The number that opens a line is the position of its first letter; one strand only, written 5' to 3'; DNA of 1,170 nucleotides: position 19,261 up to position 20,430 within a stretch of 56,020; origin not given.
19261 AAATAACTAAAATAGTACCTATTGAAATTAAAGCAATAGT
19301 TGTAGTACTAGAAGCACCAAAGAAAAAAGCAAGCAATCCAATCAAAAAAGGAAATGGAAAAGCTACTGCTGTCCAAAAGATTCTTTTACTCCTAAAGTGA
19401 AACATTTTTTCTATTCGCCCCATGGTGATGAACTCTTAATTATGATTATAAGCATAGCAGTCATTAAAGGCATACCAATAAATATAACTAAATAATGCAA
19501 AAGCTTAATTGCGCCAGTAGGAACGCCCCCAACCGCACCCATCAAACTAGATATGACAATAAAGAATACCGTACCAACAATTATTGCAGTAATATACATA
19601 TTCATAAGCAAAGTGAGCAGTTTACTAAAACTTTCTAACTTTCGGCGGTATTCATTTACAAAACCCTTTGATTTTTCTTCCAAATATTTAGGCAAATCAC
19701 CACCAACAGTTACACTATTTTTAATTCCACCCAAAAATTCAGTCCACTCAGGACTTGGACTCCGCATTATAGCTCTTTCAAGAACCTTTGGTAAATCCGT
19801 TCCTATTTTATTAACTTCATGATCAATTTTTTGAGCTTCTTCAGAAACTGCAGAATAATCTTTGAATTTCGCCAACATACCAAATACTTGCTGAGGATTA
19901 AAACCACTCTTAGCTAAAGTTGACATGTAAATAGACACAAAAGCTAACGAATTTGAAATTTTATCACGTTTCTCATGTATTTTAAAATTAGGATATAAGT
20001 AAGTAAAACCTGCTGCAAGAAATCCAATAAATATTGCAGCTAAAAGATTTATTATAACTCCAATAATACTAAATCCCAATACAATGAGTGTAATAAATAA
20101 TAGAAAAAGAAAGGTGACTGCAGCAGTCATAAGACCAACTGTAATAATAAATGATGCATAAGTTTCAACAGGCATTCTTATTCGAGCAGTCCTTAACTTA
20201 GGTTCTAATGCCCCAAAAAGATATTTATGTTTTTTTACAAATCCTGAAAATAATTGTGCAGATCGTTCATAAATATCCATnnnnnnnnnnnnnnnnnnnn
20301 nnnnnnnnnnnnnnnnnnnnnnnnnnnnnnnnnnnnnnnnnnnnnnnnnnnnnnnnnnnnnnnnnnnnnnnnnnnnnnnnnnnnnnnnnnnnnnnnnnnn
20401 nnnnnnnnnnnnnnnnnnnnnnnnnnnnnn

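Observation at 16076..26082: Ten-gene type IV pilus-like operon with eight heterogeneous pilin-like subunits and a split platform protein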

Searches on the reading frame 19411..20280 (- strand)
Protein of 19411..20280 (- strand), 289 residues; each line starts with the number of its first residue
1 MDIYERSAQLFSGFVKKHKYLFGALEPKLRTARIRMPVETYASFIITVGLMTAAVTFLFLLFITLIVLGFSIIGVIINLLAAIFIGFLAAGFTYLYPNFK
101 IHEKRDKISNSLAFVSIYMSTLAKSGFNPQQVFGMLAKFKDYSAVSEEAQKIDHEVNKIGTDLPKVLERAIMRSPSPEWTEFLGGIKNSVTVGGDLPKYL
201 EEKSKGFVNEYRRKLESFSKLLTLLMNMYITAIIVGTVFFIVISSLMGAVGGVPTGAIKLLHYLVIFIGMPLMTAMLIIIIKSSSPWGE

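Call 3: search_protein_families(library=pfam, proteins=[window:19411-20280:-], max_evalue=1)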
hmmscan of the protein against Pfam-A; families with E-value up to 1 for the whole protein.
window:19411-20280:- (289 aa): 3 families
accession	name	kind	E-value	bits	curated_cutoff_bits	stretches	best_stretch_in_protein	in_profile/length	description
PF00482.28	T2SSF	-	2e-14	54.1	25.2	1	118-243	4-124/125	Type II secretion system (T2SS), protein F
PF13782.11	SpoVAB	-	0.03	15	25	1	45-119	26-96/109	Stage V sporulation protein AB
PF11026.13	DUF2721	-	0.046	14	28.3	1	209-281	47-117/129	Protein of unknown function (DUF2721)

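Call 10: search_protein_families(library=ncbifam, proteins=[window:19411-20280:-], max_evalue=0.1)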
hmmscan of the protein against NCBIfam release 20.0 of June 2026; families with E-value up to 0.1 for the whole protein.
window:19411-20280:- (289 aa): 6 families
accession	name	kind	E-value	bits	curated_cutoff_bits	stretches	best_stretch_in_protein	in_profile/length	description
NF004704.2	PRK06041.1-2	equivalog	7.2e-26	91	550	1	32-286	4-248/555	archaellar assembly protein ArlJ/FlaJ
NF004705.1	PRK06041.1-3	equivalog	8.3e-11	41.5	400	1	107-282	2-174/465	archaellar assembly protein ArlJ/FlaJ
NF046075.1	UpsF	equivalog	6.3e-10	38.4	400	1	60-228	34-205/484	membrane pilin protein UpsF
NF004703.2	PRK06041.1-1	equivalog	1.7e-06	26.7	570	1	99-252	27-181/525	archaellar assembly protein ArlJ/FlaJ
NF053673.1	bindosome_BasF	exception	2.6e-06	26.3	1300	1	59-246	148-339/656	bindosome assembly system membrane anchoring protein BasF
NF041012.2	T4P_ComGB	equivalog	0.0019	17.6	240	1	47-169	137-257/332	competence type IV pilus assembly protein ComGB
